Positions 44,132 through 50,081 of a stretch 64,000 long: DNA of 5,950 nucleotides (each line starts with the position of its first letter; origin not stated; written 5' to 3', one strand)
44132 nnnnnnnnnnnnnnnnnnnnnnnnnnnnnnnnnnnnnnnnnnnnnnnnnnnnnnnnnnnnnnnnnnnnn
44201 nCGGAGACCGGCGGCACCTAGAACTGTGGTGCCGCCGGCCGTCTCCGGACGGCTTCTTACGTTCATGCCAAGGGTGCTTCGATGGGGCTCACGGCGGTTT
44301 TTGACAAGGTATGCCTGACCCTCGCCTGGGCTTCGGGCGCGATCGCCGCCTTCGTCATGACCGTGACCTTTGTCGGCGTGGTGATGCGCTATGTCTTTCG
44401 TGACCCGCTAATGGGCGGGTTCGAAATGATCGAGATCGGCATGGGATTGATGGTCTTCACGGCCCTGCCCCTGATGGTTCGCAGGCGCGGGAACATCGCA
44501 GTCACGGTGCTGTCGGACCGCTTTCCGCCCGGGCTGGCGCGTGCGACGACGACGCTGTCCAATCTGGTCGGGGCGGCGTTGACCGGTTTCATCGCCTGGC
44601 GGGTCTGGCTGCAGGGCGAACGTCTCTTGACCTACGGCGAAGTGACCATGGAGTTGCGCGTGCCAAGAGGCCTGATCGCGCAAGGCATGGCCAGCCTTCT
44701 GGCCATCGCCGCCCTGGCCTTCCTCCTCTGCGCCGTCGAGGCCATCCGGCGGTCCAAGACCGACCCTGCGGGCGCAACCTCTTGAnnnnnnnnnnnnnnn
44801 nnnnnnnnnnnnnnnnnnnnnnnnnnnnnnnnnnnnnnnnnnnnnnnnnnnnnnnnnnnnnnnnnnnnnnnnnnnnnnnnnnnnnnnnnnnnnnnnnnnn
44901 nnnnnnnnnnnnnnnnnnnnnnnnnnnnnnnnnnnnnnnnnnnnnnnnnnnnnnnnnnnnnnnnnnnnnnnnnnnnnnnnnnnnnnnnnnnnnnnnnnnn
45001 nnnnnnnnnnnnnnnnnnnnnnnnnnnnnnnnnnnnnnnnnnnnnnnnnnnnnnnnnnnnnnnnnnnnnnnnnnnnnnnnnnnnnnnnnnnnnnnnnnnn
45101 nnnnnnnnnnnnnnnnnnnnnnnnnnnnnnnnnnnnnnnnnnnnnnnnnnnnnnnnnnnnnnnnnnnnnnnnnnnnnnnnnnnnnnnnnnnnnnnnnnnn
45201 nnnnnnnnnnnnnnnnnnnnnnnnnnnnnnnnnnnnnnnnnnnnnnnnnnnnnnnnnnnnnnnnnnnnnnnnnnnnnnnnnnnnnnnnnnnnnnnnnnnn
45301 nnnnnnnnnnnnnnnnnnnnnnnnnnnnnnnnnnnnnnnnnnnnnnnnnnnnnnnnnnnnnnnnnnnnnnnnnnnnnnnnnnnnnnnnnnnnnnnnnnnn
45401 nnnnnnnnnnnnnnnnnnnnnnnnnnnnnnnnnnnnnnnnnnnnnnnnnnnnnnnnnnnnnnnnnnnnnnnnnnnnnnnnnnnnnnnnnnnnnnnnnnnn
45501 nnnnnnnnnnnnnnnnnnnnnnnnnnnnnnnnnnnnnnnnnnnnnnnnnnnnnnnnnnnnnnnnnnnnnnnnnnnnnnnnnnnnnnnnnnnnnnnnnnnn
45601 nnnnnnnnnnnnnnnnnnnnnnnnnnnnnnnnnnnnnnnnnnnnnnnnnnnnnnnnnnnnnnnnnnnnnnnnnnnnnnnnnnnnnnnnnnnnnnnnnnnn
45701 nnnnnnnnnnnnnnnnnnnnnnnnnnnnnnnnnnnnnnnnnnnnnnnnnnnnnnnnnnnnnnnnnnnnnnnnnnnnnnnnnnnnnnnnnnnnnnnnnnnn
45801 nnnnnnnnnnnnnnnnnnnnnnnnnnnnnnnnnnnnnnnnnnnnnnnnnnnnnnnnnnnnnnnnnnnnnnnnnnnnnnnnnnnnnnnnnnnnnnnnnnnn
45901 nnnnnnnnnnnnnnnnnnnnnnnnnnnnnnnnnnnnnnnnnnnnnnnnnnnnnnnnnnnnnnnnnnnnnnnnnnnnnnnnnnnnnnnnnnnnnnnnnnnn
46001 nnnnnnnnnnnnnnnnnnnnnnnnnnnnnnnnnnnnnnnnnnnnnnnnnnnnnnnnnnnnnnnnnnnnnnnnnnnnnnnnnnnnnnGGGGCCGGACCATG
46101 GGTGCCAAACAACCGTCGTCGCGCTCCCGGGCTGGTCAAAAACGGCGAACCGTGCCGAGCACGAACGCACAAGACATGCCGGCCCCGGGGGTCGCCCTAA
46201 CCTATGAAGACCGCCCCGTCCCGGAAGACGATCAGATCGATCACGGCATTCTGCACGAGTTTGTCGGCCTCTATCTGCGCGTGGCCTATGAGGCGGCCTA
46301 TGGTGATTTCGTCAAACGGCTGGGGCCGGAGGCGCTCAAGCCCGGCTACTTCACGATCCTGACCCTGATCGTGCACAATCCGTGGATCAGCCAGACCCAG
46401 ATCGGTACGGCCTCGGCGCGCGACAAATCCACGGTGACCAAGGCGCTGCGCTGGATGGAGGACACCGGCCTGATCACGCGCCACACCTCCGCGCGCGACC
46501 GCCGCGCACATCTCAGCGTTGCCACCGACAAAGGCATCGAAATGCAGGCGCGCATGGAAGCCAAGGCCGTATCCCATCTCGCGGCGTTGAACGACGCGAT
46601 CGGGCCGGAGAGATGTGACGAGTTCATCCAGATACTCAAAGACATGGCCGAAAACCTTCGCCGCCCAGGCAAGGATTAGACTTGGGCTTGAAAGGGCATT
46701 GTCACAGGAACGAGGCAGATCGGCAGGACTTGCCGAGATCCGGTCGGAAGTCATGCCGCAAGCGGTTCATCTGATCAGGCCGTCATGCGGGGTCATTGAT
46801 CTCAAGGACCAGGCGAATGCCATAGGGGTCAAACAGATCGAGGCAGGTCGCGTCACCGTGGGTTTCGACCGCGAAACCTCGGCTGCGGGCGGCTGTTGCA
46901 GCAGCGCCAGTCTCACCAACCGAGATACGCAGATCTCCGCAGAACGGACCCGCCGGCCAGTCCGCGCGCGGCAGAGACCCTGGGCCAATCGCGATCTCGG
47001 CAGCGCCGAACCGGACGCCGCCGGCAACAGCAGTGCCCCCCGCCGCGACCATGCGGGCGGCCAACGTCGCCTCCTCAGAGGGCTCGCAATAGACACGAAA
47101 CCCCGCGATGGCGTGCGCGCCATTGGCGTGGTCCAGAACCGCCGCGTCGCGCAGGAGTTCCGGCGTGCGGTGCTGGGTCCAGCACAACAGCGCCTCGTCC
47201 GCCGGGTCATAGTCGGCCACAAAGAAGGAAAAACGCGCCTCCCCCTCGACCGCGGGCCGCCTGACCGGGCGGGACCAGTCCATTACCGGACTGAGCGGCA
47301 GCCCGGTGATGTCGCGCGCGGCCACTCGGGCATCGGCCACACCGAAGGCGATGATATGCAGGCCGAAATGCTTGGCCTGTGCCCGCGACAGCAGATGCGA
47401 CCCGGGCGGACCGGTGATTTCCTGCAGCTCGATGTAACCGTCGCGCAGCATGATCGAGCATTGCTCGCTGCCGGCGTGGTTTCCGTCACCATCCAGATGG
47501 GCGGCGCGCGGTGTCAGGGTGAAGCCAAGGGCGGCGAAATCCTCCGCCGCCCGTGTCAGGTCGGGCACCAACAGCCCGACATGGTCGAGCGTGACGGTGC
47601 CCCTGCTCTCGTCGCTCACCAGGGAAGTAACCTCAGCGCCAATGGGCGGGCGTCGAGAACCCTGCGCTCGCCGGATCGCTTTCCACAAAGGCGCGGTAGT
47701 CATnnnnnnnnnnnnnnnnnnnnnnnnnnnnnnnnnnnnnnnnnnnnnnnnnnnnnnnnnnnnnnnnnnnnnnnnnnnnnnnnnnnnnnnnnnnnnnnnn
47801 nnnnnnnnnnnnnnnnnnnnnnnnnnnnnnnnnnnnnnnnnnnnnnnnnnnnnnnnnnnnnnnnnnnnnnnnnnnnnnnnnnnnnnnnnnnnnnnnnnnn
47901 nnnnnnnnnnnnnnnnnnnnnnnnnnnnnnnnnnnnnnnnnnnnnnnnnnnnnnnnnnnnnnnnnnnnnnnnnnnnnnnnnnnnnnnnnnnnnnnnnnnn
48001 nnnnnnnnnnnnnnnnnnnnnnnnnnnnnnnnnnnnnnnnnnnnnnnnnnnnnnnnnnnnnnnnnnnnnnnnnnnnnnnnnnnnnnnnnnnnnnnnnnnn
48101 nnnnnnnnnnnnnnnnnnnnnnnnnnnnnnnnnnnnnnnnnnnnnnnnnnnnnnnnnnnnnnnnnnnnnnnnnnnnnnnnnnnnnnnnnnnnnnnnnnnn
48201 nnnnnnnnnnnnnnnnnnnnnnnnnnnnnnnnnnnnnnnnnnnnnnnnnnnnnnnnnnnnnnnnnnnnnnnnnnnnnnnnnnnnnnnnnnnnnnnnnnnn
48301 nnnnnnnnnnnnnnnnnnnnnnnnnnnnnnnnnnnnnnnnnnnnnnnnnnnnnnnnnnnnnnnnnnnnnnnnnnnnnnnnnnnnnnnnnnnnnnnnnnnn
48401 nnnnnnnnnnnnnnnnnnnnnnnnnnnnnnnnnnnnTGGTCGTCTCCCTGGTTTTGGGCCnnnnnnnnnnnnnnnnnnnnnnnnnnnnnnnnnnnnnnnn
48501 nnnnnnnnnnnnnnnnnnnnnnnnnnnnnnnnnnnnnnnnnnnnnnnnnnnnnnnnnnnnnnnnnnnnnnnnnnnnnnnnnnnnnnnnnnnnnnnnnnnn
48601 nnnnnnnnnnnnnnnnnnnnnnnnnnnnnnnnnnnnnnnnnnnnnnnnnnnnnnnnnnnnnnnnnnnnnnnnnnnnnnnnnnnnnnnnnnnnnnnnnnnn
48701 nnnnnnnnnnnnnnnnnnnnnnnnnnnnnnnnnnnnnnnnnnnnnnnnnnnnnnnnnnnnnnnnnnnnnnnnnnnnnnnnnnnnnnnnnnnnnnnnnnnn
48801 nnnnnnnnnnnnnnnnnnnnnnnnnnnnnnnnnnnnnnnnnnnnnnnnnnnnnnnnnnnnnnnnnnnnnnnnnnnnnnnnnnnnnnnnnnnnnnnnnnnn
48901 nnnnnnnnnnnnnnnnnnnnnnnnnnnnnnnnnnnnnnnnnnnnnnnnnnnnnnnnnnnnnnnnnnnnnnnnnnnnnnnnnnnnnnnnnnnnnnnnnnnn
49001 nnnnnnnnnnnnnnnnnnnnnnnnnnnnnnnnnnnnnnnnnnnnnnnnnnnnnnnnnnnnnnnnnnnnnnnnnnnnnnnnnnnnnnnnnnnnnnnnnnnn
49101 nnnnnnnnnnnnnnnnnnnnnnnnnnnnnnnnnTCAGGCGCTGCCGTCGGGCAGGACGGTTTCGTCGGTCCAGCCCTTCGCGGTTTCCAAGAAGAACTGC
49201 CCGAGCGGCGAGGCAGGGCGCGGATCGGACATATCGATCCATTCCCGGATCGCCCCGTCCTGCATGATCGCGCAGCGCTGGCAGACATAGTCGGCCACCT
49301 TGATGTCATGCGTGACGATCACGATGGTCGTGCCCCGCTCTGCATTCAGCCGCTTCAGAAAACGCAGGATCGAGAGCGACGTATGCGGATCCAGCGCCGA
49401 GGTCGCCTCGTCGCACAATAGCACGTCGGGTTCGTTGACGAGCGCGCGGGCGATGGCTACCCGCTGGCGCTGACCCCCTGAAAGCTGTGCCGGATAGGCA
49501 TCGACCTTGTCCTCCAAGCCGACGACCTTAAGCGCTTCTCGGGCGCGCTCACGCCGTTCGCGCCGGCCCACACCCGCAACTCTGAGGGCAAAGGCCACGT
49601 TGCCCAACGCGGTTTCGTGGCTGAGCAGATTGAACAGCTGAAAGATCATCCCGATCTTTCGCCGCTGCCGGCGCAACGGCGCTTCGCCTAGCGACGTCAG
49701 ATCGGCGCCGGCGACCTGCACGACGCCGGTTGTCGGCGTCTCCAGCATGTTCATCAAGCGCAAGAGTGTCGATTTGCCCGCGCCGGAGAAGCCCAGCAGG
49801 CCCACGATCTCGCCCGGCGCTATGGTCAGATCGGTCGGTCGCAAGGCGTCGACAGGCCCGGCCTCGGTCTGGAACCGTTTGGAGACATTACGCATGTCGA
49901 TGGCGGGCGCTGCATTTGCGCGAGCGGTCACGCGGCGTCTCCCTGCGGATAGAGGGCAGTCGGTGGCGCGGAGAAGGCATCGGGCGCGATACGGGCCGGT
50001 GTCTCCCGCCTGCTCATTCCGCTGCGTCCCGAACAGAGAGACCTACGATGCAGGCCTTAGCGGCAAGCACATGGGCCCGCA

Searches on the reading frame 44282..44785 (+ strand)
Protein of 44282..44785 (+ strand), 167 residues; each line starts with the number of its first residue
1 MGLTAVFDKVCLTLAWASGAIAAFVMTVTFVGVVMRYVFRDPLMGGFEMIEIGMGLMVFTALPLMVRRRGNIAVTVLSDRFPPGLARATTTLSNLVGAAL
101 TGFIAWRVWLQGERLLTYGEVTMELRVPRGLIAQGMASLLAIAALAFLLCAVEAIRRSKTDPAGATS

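Call 9: search_protein_families(library=pfam, proteins=[window:44282-44785:+], max_evalue=0.001)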
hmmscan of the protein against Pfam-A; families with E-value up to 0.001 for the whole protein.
window:44282-44785:+ (167 aa): 1 family
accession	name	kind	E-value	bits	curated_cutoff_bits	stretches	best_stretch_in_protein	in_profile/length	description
PF04290.18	DctQ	-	1.2e-20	74.1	28.3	1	26-155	2-130/132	Tripartite ATP-independent periplasmic transporters, DctQ component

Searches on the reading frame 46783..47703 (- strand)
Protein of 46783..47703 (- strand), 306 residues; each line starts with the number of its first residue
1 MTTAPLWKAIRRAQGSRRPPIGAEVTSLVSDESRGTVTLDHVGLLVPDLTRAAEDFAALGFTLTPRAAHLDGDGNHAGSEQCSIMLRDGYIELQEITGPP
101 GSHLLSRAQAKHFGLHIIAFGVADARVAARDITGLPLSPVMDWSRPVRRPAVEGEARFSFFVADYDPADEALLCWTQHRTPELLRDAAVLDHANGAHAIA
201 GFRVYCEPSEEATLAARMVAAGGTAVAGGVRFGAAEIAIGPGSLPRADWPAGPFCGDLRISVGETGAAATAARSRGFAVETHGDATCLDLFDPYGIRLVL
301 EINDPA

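Call 9: search_protein_families(library=pfam, proteins=[window:46783-47703:-], max_evalue=0.001)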
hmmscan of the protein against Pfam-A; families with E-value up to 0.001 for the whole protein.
window:46783-47703:- (306 aa): 2 families
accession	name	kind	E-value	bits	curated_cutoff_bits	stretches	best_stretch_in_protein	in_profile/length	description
PF13468.12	Glyoxalase_3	-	4.5e-17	63.1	25.1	1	39-213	1-169/176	Glyoxalase-like domain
PF13669.12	Glyoxalase_4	-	1e-05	26.2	27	1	40-132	1-86/109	Glyoxalase/Bleomycin resistance protein/Dioxygenase superfamily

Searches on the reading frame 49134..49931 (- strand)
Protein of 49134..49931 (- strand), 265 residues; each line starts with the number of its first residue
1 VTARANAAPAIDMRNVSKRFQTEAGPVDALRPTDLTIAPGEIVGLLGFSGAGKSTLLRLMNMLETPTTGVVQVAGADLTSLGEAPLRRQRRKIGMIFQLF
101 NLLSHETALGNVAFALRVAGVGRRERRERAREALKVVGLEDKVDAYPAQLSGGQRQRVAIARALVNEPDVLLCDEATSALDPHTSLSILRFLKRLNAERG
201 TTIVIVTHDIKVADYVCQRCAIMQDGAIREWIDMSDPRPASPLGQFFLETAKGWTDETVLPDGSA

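Call 9: search_protein_families(library=pfam, proteins=[window:49134-49931:-], max_evalue=0.001)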
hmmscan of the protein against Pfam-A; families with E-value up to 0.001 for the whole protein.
window:49134-49931:- (265 aa): 3 families
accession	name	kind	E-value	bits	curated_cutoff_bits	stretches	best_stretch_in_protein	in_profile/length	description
PF00005.33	ABC_tran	-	1.2e-35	123.5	25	1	31-178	2-137/137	ABC transporter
PF13304.12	AAA_21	-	9.2e-06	26.4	27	0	145-211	233-301/304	AAA domain, putative AbiEii toxin, Type IV TA system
PF13401.12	AAA_22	-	0.00031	21.5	27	0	45-206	10-121/130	AAA domain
